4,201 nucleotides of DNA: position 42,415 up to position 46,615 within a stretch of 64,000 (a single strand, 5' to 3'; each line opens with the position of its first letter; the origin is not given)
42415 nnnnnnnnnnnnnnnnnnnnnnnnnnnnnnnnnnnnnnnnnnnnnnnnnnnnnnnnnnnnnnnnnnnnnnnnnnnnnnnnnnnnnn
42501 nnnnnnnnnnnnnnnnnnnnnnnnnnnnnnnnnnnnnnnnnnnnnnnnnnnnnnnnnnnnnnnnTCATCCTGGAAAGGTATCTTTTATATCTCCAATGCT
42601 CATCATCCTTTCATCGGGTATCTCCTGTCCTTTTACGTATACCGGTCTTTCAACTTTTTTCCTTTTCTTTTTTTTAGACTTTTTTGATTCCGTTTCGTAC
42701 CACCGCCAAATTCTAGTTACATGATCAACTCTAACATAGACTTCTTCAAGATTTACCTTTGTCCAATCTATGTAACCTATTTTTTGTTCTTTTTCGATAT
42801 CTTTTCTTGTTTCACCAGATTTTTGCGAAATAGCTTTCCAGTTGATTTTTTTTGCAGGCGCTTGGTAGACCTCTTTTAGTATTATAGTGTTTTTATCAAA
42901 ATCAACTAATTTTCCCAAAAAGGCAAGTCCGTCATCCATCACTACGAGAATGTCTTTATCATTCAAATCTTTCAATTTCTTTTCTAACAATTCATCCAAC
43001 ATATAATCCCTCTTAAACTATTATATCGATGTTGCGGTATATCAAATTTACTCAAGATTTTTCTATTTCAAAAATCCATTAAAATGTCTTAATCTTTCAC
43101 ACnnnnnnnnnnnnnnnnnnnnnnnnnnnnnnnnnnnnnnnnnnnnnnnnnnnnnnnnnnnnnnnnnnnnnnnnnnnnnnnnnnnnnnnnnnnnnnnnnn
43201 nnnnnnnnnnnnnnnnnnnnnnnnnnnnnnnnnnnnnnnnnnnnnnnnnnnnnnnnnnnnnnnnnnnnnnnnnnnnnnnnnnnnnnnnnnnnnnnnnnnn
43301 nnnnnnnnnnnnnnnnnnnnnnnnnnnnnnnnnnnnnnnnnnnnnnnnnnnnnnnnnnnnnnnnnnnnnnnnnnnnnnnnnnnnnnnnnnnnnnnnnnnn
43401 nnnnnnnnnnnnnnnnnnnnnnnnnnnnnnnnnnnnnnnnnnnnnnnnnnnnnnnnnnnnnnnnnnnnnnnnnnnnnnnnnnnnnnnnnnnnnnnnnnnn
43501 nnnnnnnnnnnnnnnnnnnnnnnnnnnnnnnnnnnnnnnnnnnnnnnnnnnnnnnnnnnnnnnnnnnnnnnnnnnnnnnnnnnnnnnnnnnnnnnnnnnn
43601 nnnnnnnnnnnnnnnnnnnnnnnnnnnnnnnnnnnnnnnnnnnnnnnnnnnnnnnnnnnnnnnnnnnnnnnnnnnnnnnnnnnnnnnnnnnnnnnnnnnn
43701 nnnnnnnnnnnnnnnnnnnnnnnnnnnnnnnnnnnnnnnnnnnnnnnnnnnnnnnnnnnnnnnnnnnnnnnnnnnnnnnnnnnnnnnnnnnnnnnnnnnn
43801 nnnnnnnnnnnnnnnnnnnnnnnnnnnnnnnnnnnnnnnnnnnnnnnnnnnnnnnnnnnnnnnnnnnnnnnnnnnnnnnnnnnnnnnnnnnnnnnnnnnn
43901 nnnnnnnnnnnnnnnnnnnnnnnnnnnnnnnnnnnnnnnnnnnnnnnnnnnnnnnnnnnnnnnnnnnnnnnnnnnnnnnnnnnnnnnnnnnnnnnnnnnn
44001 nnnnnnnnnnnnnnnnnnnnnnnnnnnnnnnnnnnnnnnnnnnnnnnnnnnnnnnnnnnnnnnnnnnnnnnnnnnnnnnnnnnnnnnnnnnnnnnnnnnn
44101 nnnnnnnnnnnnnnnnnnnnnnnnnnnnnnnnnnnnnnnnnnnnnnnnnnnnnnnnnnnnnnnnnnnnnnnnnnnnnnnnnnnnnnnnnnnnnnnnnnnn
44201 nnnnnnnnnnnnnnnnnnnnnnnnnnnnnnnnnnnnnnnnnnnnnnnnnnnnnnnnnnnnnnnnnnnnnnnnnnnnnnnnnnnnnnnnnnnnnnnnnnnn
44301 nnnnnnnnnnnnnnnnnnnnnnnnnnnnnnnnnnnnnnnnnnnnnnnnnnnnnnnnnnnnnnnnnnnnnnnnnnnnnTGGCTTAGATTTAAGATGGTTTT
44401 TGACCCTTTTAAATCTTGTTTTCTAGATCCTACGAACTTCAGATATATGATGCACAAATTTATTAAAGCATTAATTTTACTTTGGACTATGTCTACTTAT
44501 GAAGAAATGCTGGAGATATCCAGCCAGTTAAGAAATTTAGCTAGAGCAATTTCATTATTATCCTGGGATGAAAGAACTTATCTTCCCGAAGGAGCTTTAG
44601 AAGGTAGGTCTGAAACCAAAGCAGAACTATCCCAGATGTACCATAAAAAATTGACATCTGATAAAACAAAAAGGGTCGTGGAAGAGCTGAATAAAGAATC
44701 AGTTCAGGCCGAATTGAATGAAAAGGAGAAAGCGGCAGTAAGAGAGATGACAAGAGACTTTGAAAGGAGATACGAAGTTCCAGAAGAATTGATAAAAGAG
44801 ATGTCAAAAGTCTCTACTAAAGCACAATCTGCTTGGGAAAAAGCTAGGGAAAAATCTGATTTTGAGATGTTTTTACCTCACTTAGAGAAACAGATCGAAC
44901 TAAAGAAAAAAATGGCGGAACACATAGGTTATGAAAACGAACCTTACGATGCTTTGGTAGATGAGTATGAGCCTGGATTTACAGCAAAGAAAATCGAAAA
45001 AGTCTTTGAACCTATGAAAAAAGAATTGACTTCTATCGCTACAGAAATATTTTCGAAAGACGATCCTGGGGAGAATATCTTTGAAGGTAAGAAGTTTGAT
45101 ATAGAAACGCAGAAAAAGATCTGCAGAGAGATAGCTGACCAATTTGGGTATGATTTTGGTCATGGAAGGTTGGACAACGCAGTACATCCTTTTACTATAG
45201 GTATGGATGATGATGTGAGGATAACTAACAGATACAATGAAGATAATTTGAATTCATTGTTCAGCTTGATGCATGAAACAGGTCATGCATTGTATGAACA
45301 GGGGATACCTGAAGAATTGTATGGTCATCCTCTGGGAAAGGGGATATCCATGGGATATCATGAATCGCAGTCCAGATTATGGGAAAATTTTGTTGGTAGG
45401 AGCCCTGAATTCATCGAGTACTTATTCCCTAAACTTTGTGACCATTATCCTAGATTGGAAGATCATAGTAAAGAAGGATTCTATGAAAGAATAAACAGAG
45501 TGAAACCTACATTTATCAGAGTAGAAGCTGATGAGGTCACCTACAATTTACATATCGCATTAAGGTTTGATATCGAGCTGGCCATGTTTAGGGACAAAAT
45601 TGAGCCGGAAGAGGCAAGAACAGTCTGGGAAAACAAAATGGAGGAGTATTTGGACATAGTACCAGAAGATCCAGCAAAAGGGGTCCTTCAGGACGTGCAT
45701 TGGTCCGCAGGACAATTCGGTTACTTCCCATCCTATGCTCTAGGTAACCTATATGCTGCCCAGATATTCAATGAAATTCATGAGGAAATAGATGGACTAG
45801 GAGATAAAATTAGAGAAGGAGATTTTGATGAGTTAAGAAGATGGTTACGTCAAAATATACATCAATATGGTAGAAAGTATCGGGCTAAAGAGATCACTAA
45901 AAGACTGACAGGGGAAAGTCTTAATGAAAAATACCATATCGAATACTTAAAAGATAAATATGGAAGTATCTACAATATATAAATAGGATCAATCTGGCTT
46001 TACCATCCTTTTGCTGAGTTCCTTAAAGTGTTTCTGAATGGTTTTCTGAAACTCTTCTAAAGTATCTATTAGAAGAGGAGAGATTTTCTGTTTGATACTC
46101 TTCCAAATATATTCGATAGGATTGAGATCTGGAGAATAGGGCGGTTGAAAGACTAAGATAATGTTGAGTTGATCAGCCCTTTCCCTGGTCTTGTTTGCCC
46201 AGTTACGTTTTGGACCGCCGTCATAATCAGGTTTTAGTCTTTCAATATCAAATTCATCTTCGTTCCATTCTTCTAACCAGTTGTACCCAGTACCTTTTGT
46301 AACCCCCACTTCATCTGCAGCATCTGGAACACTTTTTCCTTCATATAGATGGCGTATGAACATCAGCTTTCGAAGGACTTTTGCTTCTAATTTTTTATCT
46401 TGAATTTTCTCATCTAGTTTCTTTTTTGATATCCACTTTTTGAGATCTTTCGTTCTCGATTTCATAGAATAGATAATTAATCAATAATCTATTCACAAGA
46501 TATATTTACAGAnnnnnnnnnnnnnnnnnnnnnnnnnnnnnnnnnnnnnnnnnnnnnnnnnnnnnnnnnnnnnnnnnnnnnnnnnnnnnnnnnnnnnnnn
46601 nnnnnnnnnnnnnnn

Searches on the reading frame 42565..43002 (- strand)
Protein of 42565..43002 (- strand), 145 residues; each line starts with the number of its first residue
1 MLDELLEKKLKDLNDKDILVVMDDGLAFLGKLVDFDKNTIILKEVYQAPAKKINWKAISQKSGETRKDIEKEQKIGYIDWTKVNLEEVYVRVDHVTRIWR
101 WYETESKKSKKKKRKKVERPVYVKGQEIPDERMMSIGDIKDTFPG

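Call 30: search_protein_families(library=pfam, proteins=[window:42565-43002:-], max_evalue=0.001)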
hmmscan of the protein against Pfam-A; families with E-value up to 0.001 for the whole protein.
window:42565-43002:- (145 aa): 1 family
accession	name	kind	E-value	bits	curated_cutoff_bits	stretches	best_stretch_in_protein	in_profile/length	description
PF01423.28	LSM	-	0.00054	20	23.4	0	9-97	2-63/66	LSM domain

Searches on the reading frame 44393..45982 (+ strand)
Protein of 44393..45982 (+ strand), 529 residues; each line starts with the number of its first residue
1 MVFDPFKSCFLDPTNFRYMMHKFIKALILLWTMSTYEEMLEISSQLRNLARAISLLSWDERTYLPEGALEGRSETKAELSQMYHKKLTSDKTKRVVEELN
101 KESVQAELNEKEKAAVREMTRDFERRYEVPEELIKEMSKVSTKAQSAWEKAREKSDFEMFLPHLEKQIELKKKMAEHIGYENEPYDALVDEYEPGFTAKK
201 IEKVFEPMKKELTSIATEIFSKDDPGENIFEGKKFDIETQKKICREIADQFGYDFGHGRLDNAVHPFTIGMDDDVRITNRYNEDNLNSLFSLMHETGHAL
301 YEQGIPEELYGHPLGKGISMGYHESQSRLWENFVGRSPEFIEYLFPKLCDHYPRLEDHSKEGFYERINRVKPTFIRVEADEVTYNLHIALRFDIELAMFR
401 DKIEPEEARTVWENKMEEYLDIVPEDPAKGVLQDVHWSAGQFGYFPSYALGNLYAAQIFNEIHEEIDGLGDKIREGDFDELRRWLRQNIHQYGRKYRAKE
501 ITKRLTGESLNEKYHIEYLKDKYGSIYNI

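Call 31: search_protein_families(library=pfam, proteins=[window:44393-45982:+], max_evalue=0.01)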
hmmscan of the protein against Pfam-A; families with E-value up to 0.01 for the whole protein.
window:44393-45982:+ (529 aa): 1 family
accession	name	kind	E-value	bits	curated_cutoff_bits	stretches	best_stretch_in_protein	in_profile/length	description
PF02074.21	Peptidase_M32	-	9.8e-173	575.7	25.1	1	40-523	3-489/489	Carboxypeptidase Taq (M32) metallopeptidase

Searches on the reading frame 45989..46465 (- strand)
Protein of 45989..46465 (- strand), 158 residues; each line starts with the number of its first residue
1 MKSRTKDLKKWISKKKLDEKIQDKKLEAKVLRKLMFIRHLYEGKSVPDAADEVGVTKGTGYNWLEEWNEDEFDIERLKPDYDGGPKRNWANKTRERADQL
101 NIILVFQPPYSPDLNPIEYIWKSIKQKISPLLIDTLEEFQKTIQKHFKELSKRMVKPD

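Call 31: search_protein_families(library=pfam, proteins=[window:45989-46465:-], max_evalue=0.01)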
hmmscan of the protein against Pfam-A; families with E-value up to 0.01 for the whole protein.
window:45989-46465:- (158 aa): 4 families
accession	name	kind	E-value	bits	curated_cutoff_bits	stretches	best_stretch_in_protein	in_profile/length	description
PF13384.12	HTH_23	-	9.9e-10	38.4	24.6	1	28-70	2-44/50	Homeodomain-like domain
PF13358.12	DDE_3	-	3e-09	37.3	28.6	1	96-139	103-145/146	DDE superfamily endonuclease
PF13551.12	HTH_29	-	5.1e-06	26.9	28.1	1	35-88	3-55/64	Winged helix-turn helix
PF13518.12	HTH_28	-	0.0015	19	25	1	37-69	6-38/52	Helix-turn-helix domain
